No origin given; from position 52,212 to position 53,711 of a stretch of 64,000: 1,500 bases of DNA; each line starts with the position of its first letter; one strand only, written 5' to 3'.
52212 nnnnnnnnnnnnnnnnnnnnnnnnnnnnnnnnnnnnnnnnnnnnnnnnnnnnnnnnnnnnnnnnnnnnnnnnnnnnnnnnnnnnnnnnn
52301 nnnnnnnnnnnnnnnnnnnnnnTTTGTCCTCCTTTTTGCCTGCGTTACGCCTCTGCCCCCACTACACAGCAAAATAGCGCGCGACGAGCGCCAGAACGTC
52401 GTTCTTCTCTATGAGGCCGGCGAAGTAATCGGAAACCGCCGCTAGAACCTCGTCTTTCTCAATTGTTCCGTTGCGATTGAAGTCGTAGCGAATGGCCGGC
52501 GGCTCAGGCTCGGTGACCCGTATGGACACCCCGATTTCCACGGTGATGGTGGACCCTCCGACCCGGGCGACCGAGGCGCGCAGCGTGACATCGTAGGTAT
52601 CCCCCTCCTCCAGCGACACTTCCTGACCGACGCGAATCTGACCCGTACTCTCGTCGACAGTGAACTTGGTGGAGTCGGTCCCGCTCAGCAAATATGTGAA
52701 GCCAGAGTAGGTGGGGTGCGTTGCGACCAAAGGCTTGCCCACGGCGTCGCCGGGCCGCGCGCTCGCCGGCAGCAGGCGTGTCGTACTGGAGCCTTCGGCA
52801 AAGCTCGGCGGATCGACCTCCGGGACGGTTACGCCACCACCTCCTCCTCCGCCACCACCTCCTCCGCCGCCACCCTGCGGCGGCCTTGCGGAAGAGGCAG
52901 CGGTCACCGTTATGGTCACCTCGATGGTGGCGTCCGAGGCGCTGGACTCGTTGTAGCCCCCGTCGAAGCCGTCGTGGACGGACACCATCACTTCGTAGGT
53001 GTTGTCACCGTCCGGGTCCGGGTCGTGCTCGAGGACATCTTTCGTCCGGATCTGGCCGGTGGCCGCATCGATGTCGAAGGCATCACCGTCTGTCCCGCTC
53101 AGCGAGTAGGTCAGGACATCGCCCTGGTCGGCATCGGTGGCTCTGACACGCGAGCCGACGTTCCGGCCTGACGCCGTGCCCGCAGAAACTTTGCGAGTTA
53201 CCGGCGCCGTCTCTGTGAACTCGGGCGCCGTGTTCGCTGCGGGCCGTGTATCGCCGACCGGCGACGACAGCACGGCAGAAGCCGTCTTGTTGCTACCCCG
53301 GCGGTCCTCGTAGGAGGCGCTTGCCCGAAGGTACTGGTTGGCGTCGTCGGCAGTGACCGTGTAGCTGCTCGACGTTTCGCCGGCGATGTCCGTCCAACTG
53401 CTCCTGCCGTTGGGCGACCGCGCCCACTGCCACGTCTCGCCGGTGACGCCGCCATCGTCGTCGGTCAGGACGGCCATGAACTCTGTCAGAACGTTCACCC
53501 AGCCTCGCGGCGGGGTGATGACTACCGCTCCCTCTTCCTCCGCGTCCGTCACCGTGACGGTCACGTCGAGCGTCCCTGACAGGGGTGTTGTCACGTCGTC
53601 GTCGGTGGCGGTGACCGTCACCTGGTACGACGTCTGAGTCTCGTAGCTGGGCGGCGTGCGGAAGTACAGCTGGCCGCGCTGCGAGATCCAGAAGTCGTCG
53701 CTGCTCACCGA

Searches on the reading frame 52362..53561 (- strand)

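Call 40: search_protein_families(library=ncbifam, proteins=[window:52362-53561:-], max_evalue=0.1)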
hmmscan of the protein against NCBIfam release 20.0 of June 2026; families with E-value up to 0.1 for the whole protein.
window:52362-53561:- (399 aa): 3 families
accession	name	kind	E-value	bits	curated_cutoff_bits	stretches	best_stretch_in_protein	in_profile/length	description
NF040485.1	ZirU_fam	subfamily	0.0017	18.5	100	1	32-80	157-207/210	ZirU family protein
NF053806.1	lanmdlnLanM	equivalog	0.031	14.3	135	0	160-187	63-90/132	lanmodulin LanM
NF038186.1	YPDG_rpt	domain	0.05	14.6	40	0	294-328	47-81/98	YPDG domain-containing protein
